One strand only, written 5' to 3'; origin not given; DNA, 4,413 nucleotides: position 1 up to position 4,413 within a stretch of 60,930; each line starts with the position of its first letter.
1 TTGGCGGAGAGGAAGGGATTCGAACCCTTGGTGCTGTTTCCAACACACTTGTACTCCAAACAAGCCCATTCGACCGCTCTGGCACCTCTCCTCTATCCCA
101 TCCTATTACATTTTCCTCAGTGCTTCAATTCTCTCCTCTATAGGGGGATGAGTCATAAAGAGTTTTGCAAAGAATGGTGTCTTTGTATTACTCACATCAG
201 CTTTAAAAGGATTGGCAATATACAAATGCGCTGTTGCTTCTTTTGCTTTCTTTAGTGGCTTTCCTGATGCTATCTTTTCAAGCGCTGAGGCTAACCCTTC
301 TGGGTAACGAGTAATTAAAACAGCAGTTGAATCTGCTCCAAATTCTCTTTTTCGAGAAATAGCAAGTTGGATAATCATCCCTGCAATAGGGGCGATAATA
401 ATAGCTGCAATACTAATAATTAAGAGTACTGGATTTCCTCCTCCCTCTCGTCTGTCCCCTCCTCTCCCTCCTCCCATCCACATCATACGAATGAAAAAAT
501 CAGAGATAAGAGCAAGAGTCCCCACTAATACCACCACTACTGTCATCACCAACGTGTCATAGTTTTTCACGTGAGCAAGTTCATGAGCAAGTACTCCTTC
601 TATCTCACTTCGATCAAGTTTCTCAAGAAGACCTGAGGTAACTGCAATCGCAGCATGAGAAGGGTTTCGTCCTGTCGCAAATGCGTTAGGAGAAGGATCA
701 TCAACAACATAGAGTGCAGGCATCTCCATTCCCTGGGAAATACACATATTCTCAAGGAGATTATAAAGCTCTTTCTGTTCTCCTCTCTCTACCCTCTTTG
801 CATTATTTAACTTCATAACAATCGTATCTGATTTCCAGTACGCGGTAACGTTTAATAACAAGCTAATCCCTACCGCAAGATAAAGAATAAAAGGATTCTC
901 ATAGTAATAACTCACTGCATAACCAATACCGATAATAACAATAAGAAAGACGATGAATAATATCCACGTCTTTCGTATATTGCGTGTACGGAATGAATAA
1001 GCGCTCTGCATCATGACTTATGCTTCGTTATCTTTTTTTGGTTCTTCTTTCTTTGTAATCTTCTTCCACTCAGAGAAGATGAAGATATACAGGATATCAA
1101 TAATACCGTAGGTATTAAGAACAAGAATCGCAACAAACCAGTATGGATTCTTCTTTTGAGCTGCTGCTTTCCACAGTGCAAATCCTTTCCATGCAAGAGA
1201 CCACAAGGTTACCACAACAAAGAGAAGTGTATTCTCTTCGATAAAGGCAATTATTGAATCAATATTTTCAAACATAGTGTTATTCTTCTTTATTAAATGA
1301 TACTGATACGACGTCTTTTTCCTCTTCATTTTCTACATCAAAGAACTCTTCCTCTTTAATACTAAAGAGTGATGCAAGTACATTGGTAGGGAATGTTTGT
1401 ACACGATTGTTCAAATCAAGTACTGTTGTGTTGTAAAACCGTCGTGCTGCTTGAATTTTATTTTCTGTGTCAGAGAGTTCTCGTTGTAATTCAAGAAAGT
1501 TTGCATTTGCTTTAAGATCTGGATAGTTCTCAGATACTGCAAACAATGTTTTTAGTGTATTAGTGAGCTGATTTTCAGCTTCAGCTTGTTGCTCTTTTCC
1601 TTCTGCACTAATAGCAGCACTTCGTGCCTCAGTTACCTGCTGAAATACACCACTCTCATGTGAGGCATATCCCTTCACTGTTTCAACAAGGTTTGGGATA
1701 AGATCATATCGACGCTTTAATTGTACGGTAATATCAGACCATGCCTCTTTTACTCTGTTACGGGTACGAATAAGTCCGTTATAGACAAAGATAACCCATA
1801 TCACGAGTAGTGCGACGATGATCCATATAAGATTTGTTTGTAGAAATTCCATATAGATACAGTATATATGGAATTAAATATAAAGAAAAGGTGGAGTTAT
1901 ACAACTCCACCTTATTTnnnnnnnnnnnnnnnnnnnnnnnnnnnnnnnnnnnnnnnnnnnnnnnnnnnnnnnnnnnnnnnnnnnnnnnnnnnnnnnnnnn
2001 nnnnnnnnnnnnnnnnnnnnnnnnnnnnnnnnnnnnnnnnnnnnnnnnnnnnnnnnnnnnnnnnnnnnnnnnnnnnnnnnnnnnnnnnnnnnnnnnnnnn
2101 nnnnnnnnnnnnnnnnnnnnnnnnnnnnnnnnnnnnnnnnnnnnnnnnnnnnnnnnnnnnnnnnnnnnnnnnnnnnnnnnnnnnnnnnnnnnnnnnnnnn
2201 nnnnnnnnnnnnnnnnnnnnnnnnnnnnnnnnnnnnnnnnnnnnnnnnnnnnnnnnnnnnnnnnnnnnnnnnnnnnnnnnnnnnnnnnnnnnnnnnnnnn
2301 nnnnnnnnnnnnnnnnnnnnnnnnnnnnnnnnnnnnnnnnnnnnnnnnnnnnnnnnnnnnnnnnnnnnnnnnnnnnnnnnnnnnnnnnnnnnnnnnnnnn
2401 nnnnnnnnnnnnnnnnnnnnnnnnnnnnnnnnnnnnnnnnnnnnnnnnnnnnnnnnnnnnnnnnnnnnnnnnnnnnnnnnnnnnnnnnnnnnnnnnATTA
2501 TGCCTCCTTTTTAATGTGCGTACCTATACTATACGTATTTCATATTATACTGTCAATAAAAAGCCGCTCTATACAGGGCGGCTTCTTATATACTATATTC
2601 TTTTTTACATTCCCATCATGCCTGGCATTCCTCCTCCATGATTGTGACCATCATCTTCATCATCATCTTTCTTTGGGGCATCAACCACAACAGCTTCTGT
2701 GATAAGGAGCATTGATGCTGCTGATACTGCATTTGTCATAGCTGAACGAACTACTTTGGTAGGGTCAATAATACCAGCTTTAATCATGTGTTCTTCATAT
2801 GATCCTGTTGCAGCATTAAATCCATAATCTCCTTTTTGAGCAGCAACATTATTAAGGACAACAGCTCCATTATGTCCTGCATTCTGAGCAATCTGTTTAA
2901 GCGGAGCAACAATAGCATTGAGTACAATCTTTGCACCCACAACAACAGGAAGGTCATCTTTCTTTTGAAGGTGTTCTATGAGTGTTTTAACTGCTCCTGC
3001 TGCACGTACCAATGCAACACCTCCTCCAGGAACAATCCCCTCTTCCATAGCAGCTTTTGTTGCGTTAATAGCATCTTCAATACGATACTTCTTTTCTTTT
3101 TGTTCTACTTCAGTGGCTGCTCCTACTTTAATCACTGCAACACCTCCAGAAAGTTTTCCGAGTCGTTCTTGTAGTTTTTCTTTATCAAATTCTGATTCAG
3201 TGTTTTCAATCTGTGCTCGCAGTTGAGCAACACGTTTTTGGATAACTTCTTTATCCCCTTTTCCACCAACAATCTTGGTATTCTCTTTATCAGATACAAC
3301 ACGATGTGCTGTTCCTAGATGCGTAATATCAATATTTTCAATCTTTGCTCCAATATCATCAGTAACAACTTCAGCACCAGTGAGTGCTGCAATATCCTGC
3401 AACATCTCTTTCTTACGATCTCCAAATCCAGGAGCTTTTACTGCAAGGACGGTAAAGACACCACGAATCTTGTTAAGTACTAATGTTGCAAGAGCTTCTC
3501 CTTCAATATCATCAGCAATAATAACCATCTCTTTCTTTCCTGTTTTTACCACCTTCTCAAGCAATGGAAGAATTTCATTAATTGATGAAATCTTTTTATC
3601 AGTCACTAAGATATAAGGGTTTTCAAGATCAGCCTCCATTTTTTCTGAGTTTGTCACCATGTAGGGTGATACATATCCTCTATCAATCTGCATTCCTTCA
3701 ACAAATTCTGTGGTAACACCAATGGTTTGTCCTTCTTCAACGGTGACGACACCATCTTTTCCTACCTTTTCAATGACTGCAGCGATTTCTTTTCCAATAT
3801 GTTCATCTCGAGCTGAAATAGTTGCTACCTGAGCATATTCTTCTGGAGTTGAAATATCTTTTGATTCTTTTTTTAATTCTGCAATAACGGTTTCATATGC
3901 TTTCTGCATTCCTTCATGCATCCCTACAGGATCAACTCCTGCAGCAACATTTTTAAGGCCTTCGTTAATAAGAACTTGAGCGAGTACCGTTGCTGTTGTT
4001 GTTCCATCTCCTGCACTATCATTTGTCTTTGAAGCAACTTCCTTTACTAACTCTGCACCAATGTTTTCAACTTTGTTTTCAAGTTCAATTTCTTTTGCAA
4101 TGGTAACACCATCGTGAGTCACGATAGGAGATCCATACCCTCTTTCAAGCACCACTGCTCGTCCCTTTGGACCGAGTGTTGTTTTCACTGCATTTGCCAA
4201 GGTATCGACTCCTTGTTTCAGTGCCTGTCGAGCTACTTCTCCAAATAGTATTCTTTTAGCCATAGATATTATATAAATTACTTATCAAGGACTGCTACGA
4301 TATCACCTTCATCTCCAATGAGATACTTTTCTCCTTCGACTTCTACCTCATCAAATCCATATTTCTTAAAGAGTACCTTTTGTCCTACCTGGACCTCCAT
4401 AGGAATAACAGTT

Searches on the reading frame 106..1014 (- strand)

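Call 45: search_protein_families(library=pfam, proteins=[window:106-1014:-], max_evalue=0.001)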
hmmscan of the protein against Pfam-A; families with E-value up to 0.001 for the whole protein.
window:106-1014:- (302 aa): 2 families
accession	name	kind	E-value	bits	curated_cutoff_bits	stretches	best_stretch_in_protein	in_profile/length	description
PF01435.24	Peptidase_M48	-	1e-32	113.9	20.3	1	79-301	3-184/186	Peptidase family M48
PF05569.17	Peptidase_M56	-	2.5e-05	24.1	31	1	72-163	129-218/296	BlaR1 peptidase M56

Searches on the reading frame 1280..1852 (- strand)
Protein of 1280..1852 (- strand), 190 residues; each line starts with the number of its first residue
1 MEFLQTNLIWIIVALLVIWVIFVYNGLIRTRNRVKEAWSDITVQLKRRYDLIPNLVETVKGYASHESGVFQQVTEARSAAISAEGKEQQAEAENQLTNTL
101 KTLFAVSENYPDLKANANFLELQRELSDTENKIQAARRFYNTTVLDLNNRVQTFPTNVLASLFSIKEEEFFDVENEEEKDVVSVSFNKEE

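Call 45: search_protein_families(library=pfam, proteins=[window:1280-1852:-], max_evalue=0.001)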
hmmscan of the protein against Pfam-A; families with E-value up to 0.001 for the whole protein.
window:1280-1852:- (190 aa): 1 family
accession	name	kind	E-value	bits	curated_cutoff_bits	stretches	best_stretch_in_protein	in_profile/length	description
PF04011.17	LemA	-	9.2e-60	201.2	26.2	1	37-186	1-149/149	LemA family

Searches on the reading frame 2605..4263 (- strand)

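Call 45: search_protein_families(library=pfam, proteins=[window:2605-4263:-], max_evalue=0.001)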
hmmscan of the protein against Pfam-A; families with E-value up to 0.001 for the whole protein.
window:2605-4263:- (552 aa): 1 family
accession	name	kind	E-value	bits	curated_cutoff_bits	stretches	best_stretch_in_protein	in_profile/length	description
PF00118.29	Cpn60_TCP1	-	1.5e-70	238.7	34.3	1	22-529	1-489/490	TCP-1/cpn60 chaperonin family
